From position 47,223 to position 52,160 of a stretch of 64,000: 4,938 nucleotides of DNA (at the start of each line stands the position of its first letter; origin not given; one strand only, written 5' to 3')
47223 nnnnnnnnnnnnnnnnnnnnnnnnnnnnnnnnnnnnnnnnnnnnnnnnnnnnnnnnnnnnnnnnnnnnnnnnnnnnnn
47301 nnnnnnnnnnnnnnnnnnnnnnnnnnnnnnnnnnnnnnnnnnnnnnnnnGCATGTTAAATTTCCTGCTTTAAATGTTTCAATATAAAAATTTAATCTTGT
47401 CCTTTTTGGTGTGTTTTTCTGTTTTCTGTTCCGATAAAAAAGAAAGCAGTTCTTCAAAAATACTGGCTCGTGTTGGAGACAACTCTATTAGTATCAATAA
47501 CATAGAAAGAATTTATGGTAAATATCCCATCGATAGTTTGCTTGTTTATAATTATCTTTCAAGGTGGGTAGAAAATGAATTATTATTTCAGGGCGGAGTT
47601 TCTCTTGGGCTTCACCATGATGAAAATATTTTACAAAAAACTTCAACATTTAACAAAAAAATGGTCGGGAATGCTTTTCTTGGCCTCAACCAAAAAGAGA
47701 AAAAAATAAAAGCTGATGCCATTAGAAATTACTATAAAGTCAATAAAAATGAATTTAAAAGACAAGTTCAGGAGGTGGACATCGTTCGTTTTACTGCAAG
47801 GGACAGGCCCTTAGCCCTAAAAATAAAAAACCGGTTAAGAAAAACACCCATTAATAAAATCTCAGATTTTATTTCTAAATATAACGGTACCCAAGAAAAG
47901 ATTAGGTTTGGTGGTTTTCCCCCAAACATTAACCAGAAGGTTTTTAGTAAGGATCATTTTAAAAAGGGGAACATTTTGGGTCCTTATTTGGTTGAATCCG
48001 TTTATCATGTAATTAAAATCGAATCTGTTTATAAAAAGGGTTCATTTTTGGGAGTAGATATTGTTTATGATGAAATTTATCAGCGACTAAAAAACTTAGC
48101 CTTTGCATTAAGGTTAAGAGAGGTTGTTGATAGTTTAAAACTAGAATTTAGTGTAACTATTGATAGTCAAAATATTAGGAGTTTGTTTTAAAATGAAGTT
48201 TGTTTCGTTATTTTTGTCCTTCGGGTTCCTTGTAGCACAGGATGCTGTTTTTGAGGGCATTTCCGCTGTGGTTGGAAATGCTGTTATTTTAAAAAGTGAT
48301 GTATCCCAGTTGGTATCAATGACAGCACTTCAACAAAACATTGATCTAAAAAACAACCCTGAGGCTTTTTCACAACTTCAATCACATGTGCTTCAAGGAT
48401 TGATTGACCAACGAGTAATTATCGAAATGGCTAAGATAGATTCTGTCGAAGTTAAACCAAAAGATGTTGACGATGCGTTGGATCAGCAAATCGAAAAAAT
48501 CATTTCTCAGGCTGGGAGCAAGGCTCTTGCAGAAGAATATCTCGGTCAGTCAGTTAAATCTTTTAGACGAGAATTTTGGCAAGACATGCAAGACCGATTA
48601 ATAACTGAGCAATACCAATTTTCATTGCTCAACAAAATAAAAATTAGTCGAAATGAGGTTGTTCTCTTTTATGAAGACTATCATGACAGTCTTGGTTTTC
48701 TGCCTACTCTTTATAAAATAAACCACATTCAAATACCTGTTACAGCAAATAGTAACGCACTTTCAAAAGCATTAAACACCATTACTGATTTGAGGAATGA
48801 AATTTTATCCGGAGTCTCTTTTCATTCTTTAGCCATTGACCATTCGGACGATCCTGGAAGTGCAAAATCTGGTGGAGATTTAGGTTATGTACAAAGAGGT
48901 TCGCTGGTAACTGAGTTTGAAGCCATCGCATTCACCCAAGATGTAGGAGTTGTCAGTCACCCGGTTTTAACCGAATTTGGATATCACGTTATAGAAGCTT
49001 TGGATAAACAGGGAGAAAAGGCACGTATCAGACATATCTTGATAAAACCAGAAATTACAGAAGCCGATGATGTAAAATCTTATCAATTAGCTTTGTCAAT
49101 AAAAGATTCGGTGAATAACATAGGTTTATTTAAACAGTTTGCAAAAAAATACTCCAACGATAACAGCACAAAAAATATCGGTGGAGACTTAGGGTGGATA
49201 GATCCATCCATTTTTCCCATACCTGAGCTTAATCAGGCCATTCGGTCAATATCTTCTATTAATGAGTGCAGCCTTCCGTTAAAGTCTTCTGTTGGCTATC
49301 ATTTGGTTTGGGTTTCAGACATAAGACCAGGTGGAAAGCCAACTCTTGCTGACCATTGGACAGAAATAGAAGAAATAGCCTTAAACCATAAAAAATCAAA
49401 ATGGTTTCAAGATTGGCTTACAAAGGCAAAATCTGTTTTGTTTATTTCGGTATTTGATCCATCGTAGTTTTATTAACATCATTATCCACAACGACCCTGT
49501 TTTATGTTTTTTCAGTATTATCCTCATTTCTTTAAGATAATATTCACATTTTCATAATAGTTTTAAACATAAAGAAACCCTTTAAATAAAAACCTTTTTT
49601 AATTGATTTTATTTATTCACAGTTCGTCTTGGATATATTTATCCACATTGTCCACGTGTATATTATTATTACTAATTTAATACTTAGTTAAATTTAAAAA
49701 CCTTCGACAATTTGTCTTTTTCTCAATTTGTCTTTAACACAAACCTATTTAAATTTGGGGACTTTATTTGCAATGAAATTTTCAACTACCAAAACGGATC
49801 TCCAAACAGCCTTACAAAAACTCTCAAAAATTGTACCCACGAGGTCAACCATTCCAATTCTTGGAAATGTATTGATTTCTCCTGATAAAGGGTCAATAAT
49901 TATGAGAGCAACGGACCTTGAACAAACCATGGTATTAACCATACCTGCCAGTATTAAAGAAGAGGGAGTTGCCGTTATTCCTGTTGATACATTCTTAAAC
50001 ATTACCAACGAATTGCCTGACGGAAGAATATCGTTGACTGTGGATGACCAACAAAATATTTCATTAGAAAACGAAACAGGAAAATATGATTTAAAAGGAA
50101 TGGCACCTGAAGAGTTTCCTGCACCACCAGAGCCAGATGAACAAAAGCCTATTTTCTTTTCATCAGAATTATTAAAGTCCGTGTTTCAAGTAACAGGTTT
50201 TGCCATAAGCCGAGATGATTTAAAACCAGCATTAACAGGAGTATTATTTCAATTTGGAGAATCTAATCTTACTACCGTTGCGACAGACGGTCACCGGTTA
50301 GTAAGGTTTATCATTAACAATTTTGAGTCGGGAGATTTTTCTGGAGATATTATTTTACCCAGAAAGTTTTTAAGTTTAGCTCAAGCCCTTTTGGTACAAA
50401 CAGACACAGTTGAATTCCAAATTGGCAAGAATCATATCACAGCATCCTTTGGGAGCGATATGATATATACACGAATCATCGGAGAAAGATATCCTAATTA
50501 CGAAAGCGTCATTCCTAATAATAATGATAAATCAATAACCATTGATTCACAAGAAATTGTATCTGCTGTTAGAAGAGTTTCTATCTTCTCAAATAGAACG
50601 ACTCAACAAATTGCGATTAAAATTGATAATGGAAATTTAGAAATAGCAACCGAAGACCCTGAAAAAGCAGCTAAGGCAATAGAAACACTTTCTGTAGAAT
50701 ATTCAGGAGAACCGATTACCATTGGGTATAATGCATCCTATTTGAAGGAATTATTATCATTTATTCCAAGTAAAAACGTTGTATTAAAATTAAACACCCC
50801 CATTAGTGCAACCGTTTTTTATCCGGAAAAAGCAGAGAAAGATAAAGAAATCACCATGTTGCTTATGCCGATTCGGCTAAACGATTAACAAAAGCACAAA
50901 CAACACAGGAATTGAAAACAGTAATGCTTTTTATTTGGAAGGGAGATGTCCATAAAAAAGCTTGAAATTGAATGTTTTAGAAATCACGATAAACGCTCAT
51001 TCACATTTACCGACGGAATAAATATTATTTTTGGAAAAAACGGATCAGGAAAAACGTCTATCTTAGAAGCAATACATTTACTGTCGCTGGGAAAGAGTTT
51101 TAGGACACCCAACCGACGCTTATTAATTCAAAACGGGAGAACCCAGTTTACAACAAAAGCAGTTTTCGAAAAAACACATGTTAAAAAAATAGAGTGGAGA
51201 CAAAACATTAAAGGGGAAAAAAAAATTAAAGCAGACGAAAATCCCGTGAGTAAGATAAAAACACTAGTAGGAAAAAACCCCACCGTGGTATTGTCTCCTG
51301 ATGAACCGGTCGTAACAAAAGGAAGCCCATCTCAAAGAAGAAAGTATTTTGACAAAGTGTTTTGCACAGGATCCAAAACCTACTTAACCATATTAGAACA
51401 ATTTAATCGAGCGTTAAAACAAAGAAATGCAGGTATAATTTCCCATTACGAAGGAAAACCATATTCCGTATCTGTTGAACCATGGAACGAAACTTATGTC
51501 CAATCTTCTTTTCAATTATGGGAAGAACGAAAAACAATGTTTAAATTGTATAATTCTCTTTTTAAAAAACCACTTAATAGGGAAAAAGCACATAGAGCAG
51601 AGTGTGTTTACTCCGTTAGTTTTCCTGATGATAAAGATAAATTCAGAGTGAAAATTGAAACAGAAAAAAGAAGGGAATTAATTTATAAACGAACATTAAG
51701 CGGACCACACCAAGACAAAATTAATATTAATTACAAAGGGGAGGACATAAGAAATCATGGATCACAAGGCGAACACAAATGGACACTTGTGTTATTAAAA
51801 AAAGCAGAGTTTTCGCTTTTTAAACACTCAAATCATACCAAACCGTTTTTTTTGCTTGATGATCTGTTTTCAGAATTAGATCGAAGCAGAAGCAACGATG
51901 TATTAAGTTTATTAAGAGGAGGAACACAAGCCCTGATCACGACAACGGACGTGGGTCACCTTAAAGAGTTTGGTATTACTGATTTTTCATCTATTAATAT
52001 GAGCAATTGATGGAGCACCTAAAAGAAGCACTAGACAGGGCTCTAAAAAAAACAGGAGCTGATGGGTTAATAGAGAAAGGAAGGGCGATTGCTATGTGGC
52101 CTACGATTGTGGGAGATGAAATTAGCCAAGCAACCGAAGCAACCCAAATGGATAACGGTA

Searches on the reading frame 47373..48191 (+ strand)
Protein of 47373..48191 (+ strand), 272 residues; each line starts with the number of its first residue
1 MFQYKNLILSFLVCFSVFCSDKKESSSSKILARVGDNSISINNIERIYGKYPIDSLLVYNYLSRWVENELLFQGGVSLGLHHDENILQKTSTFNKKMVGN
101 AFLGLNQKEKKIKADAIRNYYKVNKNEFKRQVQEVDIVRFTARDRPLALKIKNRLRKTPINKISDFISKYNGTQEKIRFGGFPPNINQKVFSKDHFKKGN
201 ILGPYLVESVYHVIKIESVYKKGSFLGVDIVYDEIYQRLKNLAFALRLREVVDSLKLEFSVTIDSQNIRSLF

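Call 7: search_protein_families(library=pfam, proteins=[window:47373-48191:+])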
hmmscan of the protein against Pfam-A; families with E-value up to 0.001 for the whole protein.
window:47373-48191:+ (272 aa): 1 family
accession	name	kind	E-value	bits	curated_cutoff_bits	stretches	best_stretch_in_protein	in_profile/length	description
PF13145.12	Rotamase_2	-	1e-05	26.7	27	1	114-221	3-110/121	PPIC-type PPIASE domain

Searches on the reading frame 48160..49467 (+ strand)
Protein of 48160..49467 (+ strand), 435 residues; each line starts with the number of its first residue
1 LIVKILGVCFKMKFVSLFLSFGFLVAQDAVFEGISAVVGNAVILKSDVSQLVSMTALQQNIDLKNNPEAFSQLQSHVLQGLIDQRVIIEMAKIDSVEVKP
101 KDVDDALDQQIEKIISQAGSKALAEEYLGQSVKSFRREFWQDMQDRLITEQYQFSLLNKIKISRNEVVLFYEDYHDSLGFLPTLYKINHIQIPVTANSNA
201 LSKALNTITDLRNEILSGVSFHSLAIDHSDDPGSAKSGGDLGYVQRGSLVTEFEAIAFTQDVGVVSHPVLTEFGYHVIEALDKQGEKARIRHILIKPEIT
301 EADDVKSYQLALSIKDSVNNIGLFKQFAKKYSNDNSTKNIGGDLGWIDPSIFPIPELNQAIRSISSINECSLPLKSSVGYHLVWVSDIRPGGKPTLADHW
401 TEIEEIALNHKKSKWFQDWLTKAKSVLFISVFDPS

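Call 7: search_protein_families(library=pfam, proteins=[window:48160-49467:+])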
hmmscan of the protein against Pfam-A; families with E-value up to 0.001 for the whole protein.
window:48160-49467:+ (435 aa): 5 families
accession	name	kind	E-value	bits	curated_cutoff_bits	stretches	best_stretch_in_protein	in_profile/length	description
PF13616.12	Rotamase_3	-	2.2e-39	135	22.5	2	185-283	16-115/116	PPIC-type PPIASE domain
PF00639.27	Rotamase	-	1.6e-36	125.6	21.7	2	189-280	1-95/97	PPIC-type PPIASE domain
PF13145.12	Rotamase_2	-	7.1e-09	37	27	1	322-397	49-117/121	PPIC-type PPIASE domain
PF09312.16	SurA_N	-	7.6e-06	26.5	30.8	1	34-110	4-79/118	SurA N-terminal domain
PF13624.11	SurA_N_3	-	2e-05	24.9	27.2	1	10-151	14-160/162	SurA-like N-terminal domain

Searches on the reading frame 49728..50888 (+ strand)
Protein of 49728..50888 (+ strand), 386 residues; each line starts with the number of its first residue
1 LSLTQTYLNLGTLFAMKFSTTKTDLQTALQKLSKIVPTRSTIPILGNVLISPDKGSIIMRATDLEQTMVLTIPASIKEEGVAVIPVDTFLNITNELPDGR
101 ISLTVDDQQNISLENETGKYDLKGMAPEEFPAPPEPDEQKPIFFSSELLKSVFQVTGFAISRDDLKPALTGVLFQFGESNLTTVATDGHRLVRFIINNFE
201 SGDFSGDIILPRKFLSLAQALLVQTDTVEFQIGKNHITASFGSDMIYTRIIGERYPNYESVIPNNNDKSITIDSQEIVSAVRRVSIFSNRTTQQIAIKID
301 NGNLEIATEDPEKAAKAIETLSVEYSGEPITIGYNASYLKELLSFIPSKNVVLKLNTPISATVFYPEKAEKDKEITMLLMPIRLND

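Call 9: search_protein_families(library=pfam, proteins=[window:49728-50888:+], max_evalue=0.00001)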
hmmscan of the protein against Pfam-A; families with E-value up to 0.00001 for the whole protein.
window:49728-50888:+ (386 aa): 3 families
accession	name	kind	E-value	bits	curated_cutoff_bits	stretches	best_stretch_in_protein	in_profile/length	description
PF00712.24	DNA_pol3_beta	-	9.8e-28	97.2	24.4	1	16-132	1-118/120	DNA polymerase III beta subunit, N-terminal domain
PF02768.20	DNA_pol3_beta_3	-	1.5e-21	76.9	27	1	260-383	2-121/121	DNA polymerase III beta subunit, C-terminal domain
PF02767.21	DNA_pol3_beta_2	-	2.5e-21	76.6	27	1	146-257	4-116/116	DNA polymerase III beta subunit, central domain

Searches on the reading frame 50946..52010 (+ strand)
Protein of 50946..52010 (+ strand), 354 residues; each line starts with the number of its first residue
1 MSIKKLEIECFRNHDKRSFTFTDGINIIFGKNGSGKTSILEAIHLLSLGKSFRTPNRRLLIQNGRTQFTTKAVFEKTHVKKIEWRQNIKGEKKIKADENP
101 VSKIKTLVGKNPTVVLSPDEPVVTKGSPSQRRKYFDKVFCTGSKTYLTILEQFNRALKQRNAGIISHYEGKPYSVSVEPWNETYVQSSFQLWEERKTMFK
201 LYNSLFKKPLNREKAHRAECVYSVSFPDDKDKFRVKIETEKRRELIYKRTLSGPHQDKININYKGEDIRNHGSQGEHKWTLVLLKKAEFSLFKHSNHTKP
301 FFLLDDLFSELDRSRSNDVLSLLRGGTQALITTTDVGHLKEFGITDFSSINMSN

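Call 9: search_protein_families(library=pfam, proteins=[window:50946-52010:+], max_evalue=0.00001)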
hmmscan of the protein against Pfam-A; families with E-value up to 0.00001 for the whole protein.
window:50946-52010:+ (354 aa): 6 families
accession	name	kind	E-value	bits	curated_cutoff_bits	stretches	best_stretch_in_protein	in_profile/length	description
PF02463.25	SMC_N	-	2.2e-19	70.2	40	1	3-341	2-204/220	RecF/RecN/SMC N terminal domain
PF13476.12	AAA_23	-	2.1e-14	55.1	27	1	5-98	1-106/201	AAA domain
PF13175.12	AAA_15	-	1.2e-11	45.4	32.1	1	1-160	1-125/374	AAA ATPase domain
PF13514.12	AAA_27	-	2.7e-06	27.5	22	1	1-85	1-85/206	AAA domain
PF13304.12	AAA_21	-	4.2e-06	27.5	27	1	25-93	1-81/304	AAA domain, putative AbiEii toxin, Type IV TA system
PF13166.12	AAA_13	-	8.4e-06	25.2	36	0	23-88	16-81/713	AAA domain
